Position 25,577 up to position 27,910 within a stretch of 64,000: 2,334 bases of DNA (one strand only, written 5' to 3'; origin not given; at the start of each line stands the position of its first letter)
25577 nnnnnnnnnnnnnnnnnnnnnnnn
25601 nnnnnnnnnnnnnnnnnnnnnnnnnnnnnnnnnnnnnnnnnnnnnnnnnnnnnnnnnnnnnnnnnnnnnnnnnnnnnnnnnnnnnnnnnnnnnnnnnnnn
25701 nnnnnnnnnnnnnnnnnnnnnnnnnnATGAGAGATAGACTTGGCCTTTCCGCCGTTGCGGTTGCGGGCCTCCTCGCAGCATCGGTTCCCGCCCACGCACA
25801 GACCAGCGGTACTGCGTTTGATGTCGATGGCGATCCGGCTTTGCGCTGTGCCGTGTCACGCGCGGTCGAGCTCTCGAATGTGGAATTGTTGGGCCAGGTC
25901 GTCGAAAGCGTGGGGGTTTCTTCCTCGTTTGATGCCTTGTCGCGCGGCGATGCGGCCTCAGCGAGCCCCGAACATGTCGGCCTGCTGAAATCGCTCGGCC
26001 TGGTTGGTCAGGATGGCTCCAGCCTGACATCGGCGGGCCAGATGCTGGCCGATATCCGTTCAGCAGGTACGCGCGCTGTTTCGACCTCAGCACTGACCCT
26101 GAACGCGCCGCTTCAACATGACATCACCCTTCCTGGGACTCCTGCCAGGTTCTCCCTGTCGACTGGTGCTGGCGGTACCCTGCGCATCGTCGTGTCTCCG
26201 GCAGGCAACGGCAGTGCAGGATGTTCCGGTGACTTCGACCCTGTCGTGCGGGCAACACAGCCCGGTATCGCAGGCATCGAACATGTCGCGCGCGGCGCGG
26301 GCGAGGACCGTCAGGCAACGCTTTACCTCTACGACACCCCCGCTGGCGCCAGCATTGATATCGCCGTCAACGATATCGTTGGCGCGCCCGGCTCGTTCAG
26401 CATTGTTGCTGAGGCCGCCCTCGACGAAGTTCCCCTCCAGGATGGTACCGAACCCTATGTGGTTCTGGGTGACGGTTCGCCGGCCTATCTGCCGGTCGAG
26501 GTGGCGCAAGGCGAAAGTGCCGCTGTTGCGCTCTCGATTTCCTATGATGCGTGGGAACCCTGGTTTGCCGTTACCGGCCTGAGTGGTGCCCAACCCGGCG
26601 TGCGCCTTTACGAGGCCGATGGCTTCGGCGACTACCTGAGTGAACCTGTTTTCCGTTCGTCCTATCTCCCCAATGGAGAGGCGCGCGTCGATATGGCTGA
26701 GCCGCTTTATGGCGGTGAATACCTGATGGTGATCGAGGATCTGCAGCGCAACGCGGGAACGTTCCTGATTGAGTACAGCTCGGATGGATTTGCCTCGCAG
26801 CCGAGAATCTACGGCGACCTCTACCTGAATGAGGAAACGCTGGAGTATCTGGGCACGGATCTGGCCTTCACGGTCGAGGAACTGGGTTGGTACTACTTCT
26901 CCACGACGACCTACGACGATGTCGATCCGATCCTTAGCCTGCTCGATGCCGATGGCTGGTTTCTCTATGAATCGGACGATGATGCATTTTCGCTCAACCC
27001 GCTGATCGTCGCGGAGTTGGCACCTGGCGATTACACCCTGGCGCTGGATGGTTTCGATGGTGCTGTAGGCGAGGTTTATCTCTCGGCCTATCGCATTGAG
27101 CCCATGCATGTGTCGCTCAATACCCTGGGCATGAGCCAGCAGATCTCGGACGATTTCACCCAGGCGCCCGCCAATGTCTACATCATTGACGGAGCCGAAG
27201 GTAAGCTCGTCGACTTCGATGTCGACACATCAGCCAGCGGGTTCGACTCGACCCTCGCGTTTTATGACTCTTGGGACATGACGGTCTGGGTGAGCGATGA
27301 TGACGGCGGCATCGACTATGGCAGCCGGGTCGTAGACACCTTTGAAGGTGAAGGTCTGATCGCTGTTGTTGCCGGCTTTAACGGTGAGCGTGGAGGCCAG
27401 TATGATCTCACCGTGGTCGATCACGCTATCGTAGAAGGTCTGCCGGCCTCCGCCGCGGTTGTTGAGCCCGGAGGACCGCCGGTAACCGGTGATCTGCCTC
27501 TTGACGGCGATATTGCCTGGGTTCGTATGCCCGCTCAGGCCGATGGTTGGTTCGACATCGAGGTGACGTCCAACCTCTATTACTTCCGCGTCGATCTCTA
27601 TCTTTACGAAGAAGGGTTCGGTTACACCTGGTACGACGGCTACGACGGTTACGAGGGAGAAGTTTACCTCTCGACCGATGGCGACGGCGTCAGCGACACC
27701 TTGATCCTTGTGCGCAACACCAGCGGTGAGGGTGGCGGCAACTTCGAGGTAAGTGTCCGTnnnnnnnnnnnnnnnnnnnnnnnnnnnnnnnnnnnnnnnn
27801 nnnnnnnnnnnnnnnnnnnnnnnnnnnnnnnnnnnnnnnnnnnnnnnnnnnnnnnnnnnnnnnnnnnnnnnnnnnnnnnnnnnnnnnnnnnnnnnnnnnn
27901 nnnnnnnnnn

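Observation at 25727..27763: Secreted 678-aa protein built almost entirely of tandem PPC-like repeats with no recognisable catalytic domain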

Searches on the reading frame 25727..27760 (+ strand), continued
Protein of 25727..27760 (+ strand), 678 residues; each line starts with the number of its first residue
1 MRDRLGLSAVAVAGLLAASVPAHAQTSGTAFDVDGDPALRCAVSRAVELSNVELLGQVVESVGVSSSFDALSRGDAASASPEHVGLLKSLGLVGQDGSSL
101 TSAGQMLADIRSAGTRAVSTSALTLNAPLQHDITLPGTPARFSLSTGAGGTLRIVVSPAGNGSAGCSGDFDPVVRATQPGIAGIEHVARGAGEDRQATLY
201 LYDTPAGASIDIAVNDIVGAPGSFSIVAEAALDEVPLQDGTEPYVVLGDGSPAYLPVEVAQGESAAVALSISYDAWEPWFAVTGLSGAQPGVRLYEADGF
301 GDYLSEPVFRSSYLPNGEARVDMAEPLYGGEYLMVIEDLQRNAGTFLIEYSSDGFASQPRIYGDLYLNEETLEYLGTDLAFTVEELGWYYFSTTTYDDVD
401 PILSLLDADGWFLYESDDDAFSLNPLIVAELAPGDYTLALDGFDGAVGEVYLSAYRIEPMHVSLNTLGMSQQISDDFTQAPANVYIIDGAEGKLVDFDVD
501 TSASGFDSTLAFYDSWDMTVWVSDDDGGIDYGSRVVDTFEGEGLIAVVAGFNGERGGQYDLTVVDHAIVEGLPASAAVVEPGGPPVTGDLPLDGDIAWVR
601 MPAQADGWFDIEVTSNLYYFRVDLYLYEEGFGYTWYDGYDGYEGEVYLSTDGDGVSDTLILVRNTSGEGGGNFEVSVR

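Call 51: predict_structure(alignment_id=A5)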
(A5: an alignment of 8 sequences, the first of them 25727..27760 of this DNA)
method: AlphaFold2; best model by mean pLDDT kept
length: 678 residues; sequences in the alignment: 8
mean_pLDDT: 73.1   pTM: 0.44
mean pLDDT of the five models: 73.1, 72.3, 71.5, 69.6, 68.3
residues with pLDDT >= 90: 82; 70-90: 368; 50-70: 146; < 50: 82
segments of 3 or more residues with pLDDT < 50: 1-7, 20-35, 161-168, 181-183, 233-238, 354-377, 524-531
pLDDT, mean of each block of 10 residues (from residue 1): 46 50 39 48 61 73 81 83 80 81 80 62 89 76 84 81 47 75 59 69 77 79 85 49 68 74 78 73 81 76 68 59 70 82 78 44 28 45 87 65 77 70 75 84 56 84 82 83 84 81 72 72 44 64 80 76 84 90 93 87 91 90 90 85 86 92 79 94
secondary structure, 60 per line:
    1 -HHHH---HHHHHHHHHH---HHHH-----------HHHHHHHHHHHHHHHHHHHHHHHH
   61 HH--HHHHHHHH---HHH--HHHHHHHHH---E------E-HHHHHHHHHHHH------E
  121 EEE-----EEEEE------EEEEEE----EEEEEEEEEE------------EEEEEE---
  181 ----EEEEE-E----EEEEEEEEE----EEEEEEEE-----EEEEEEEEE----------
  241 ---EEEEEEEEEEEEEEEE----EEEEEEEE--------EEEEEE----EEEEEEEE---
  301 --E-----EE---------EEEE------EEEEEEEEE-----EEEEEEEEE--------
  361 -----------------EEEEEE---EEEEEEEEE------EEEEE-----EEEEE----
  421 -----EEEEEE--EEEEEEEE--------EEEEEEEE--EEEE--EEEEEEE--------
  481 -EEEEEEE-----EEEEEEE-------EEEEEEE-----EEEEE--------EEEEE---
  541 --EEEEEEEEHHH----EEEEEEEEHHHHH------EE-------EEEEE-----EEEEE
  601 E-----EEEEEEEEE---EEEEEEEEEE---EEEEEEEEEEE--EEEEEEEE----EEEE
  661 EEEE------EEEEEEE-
elements in order (helices of 4 or more, strands of 3 or more residues): H2-5 H9-18 H22-25 H37-62 H65-72 H81-89 H102-113 E120-123 E129-133 E140-145 E150-159 E172-177 E185-189 E196-204 E209-216 E222-230 E244-259 E264-271 E280-285 E290-297 E320-323 E330-338 E344-352 E378-383 E387-395 E402-406 E412-416 E426-431 E434-441 E450-457 E460-463 E466-472 E482-488 E494-500 E508-514 E520-524 E533-537 E543-550 E558-565 H566-570 E586-590 E596-601 E607-615 E619-628 E632-642 E645-652 E657-664 E671-677
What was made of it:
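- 26456..26782 (+): Beta module B2, residues 244-352. AF2 model (call 51).
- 27482..27757 (+): Beta module B5, residues 586-677. It is Tyr-rich and is the best-modelled part of the protein. AF2 pLDDT 84-94 (call 51).
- On Pfam PF04151 (PPC): The model pLDDT is 73 (call 51).
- Checked: 'Almost entirely' repeats overlooks a helical domain of about 80 residues (37-113) (call 51).
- B1, B2 and B5 are assigned to the fold only through a medium-confidence model (pLDDT 73, pTM 0.44; call 51). The model shows only a small helical bundle and two beta-sandwiches there (call 51).
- Tried and rejected: It was replaced by an 8-sequence run with pLDDT 73.1 (call 51).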

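Call 55: fold_search(model_id=the predicted structure, library=pdb)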
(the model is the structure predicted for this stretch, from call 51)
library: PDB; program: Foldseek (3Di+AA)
matches with E <= 10: 1694; with E <= 0.001: 110
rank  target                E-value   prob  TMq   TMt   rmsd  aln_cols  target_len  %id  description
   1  7m0r_E                7.7e-11  1.00  0.12  0.17  25.2       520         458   10  Cryo-EM structure of the Sema3A/PlexinA4/Neuropilin 1 complex (released 2021-05-05)
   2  4w8j                  7.7e-11  1.00  0.11  0.07  29.3      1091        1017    8  Structure of the full-length insecticidal protein Cry1Ac reveals intriguing details of toxin packaging into in vivo form (released 2014-09-17)
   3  8w7n                  8.5e-10  0.99  0.12  0.08  30.6      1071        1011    8  Crystal structure of the in-cell Cry1Aa purified from Bacillus thuringiensis (released 2024-03-06)
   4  9h99                  2.3e-09  0.98  0.11  0.07  30.1      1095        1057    8  Native structure of the full-length pesticidal protein Cry1Ca18 at pH7, from crystals formed in vivo (released 2025-11-12)
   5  2qqk_A                4.6e-09  1.00  0.13  0.15  28.5       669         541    7  Neuropilin-2 a1a2b1b2 Domains in Complex with a Semaphorin-Blocking Fab (released 2007-11-20)
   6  5iku                  2.8e-08  1.00  0.13  0.35  15.9       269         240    8  Crystal structure of the Hathewaya histolytica ColG tandem collagen-binding domain s3as3b in the presence of calcium at  (released 2017-03-15)
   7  8h3u_A                4.5e-08  1.00  0.11  0.13  22.3       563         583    8  Inhibitor-bound EP, polyA model (released 2022-11-23)
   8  8ziy_A                2.5e-07  1.00  0.11  0.12  22.9       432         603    8  trypsinogen-EP-E574A (released 2025-05-21)
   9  9en2_A                4.2e-07  1.00  0.13  0.30  15.1       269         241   12  Crystal structure of the metalloproteinase enhancer PCPE-1 complexed with nanobodies VHH-H4 and VHH-I5 (released 2024-07-03)
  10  9eva_E                8.2e-07  0.99  0.13  0.15  22.9       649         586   10  3DFlex refinement of the CryoEM structure of DeCLIC nanodisc with 10mM calcium (released 2025-04-09)
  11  5a42                  9.6e-07  0.54  0.08  0.04  34.9       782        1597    9  Cryo-EM single particle 3D reconstruction of the native conformation of E. coli alpha-2-macroglobulin (ECAM) (released 2015-07-29)
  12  8zj4_A                1.5e-06  1.00  0.12  0.13  23.6       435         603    9  trypsinogen-EP-N619A (released 2025-05-21)
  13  4lo8_A                2.6e-06  1.00  0.18  0.37   9.7       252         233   11  HA70(D3)-HA17 (released 2013-10-30)
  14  8j6m_A                2.9e-06  1.00  0.14  0.14  14.4       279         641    7  SIDT1 protein (released 2024-05-01)
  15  6v4s_D                2.9e-06  0.99  0.14  0.15  20.0       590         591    9  A Closed pore conformation of a Pentameic ligand-gated ion channel with additional N-terminal domain (released 2020-06-03)
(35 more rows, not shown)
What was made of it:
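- On Pfam PF04151 (PPC): Foldseek gives 5IKU at E 2.8e-8 (call 55).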

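Call 68: search_protein_families(library=pfam, alignment_id=A6, max_evalue=0.0001)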
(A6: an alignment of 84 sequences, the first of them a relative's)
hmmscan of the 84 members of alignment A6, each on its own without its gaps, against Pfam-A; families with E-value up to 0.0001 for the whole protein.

A. member 1, P0009 (811 aa): 2 families
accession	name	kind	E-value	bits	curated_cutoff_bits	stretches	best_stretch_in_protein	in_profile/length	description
PF23623.1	GBD_IRG7_N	-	2.1e-22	79.6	27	0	69-118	30-80/95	IRG7 N-terminal galactose binding domain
PF04151.21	PPC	-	8e-21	75.1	25.9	1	692-760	2-70/70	Bacterial pre-peptidase C-terminal domain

B. families by the number of members that match (of 84 scanned): 23 families
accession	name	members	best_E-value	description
PF04151.21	PPC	68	2.6e-35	Bacterial pre-peptidase C-terminal domain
PF23623.1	GBD_IRG7_N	39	2.1e-22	IRG7 N-terminal galactose binding domain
PF18962.6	Por_Secre_tail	7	5.6e-10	Secretion system C-terminal sorting domain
PF23759.1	GBD_T9SS_assoc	3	2.4e-33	Galactose binding domain-like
PF08884.16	Flagellin_D3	3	2.8e-10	Flagellin D3 domain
PF07833.16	Cu_amine_oxidN1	2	5e-09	Copper amine oxidase N-terminal domain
PF14524.12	Wzt_C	2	1.3e-08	Wzt C-terminal domain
PF16586.11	DUF5060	2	3.7e-07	Domain of unknown function (DUF5060)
PF14734.12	DUF4469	2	8.4e-07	Domain of unknown function (DUF4469) with IG-like fold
PF07495.19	Y_Y_Y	2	2.9e-05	Y_Y_Y domain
PF01067.28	Calpain_III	1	1.1e-11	Calpain large subunit, domain III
PF13365.12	Trypsin_2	1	1.5e-11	Trypsin-like peptidase domain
PF01833.30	TIG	1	9.8e-10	IPT/TIG domain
PF20251.4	Big_14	1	1.9e-09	Bacterial Ig-like domain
PF13240.11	Zn_Ribbon_1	1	2.6e-07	zinc-ribbon domain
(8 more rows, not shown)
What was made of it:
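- Relatives carry galactose-binding-like Pfam domains: PF23623 in 39 of 84 and PF23759 in 3 of 84 (call 68).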

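Call 69: search_solved_structures(query=A5, max_evalue=10, show_alignments=0)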
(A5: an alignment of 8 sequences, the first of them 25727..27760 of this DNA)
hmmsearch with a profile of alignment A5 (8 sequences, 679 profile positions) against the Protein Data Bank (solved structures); distinct sequences matched with E-value up to 10: 4.
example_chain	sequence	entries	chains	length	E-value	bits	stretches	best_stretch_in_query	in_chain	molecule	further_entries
7c35_A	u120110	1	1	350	0.37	12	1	519-570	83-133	Cysteine synthase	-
6nxm_A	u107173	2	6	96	1.1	10.5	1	49-113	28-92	Design construct XAA_GVDQ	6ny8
6o0c_A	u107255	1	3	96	1.1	10.4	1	49-113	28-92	Design construct XAA_GVDQ mutant M4L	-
8pun_A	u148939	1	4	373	2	9.6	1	202-284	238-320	NADPH dehydrogenase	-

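Call 73: find_encoding_contigs(protein=P0001, flank=3000, max_places=4)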
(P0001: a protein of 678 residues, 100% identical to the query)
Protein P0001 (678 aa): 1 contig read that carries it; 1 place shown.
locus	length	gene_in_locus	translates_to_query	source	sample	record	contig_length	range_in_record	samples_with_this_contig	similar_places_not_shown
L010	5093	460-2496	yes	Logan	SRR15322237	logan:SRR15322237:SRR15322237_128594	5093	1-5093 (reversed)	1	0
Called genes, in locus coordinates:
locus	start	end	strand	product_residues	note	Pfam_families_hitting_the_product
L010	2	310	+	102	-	?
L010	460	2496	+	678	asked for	-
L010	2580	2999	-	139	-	PF04828:GFA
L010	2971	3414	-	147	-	PF04828:GFA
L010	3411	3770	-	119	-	PF04828:GFA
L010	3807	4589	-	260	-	PF17645:Amdase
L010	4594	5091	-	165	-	?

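Call 74: find_encoding_contigs(protein=P0003, flank=10000, max_places=3)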
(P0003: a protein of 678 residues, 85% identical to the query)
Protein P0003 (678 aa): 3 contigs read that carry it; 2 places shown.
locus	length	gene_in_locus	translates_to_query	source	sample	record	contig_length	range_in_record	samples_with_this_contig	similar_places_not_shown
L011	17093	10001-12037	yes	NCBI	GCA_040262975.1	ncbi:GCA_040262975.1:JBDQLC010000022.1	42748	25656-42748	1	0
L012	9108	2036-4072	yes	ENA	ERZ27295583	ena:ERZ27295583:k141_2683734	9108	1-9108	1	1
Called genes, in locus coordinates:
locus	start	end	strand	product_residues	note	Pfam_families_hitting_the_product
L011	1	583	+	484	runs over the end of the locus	PF02934:GatB_N, PF02637:GatB_Yqey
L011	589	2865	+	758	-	PF01053:Cys_Met_Meta_PP, PF00155:Aminotran_1_2 (weak), PF01053:Cys_Met_Meta_PP, PF00155:Aminotran_1_2 (weak), PF00266:Aminotran_5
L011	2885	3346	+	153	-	PF01694:Rhomboid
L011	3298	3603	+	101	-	PF01694:Rhomboid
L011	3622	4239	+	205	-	PF02798:GST_N, PF13417:GST_N_3, PF13409:GST_N_2, PF00043:GST_C (weak)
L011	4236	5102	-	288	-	PF19420:DDAH_eukar, PF02274:ADI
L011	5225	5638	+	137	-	-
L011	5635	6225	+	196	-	PF09347:DUF1989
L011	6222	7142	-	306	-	PF00892:EamA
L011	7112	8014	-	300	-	PF00892:EamA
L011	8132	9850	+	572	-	PF00920:ILVD_EDD_N, PF24877:ILV_EDD_C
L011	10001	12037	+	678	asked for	-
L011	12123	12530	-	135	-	PF04828:GFA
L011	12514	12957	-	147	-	PF04828:GFA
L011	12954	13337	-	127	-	PF04828:GFA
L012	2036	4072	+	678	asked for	-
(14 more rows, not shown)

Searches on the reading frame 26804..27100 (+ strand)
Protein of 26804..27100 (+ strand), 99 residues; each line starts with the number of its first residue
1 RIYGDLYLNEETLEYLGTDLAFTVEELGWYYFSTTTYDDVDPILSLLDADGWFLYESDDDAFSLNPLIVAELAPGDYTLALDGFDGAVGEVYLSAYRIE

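Call 32: search_protein_families(library=pfam, alignment_id=A3, max_evalue=0.01)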
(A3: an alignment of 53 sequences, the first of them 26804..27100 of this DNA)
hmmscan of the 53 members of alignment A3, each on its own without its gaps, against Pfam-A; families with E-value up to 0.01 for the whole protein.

A. member 1, window:26804-27100:+ (99 aa): 0 families

B. families by the number of members that match (of 53 scanned): 4 families
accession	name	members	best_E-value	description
PF04151.21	PPC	22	8.2e-07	Bacterial pre-peptidase C-terminal domain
PF23623.1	GBD_IRG7_N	5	0.00071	IRG7 N-terminal galactose binding domain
PF17164.10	DUF5122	1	0.0056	Domain of unknown function (DUF5122) beta-propeller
PF07495.19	Y_Y_Y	1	0.0069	Y_Y_Y domain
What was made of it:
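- On Pfam PF04151 (PPC): 22 of the 53 aligned sequences (the query segment plus 52 relative segments) and 68 of the 84 full-length relatives hit PF04151 (calls 32, 68).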

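Call 33: search_protein_families(library=ncbifam, alignment_id=A3, max_evalue=0.01)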
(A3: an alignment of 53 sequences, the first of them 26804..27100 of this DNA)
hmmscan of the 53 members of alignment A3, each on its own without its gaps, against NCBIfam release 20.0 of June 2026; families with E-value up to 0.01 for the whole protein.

A. member 1, window:26804-27100:+ (99 aa): 1 family
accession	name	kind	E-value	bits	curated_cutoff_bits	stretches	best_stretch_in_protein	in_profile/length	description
NF038127.1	FDP_fam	subfamily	7.4e-06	26.4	29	1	21-86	22-110/150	DVUA0089 family protein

B. families by the number of members that match (of 53 scanned): 4 families
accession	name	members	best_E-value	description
NF038127.1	FDP_fam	45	3.3e-09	DVUA0089 family protein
NF050131.1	BGluronaseAbsR1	10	2.2e-06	beta-glucuronidase AbsR1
NF038106.1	gamma_NF038106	1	0.0022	PA4642 family protein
TIGR04183.1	Por_Secre_tail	1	0.0063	T9SS type A sorting domain-containing protein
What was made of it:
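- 26858..27100 (+): Beta module B3, residues 378-458. It is PPC-like, of the DVUA0089 subtype, with the motif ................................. NF038127 scores 26.4 bits, below the cut-off of 29 (call 33). Of the 53 members of alignment A3 (the query's B3 segment plus 52 relative segments), 22 hit PF04151 and 45 hit NF038127 (calls 32, 33).
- Closest known: DVUA0089 family, NCBIfam NF038127. Same: 45 of the 53 members of alignment A3 (the query's B3 segment plus 52 relative segments) match it (call 33).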

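Call 34: search_solved_structures(query=A3, max_evalue=1, show_alignments=3)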
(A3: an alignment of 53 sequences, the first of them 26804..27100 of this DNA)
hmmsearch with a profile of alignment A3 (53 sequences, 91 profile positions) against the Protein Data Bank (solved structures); distinct sequences matched with E-value up to 1: 14.
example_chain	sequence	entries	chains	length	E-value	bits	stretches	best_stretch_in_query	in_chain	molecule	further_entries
4hpk_A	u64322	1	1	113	0.0038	20.2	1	59-85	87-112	Collagenase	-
4hpk_B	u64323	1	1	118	0.0044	20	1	59-85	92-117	Collagenase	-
1nqj_A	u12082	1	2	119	0.0045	19.9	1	59-85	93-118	class 1 collagenase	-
1nqd_A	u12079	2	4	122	0.0049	19.8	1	59-85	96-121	class 1 collagenase | Collagenase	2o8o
5iku_A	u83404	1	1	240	0.014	18.4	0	59-85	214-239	Collagenase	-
3jqw_A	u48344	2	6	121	0.021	17.8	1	3-85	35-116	ColH protein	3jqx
6hif_Y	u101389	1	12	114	0.026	17.5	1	40-86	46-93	hdh assembly factor Kustc1130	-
9lqj_A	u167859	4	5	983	0.046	16.7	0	3-84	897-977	Collagenase ColH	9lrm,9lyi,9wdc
9lrk_A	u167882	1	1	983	0.046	16.7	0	3-84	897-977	Collagenase ColH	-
5sv5_A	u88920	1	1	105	0.15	15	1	62-84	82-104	Microbial collagenase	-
9hk2_B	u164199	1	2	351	0.46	13.5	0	3-73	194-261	Cathepsin D (A01 family)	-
9rxi_A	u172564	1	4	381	0.53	13.3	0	3-73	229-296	Cathepsin D (A01 family)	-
2luw_A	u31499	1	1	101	0.58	13.2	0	5-82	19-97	Metalloprotease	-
9snt_A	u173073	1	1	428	0.71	12.9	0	3-73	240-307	Cathepsin D (A01 family)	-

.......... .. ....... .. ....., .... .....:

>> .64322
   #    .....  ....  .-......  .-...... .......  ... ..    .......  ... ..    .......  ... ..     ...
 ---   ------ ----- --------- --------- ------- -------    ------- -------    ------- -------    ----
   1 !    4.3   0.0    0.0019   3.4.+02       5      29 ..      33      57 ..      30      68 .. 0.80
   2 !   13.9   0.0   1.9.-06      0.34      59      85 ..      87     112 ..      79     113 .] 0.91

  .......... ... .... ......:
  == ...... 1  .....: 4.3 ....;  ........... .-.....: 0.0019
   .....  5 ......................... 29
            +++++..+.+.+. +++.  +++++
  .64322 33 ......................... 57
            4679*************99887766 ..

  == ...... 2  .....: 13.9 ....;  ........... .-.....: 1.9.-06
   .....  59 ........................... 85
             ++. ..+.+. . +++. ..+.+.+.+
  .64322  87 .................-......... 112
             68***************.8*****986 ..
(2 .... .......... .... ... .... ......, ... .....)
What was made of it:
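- The B3-based profile weakly hits collagenase collagen-binding domains in the PDB (E 0.004-0.02, call 34). The B3-based profile weakly matches Kustc1130 (6HIF_Y, E 0.026; call 34).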
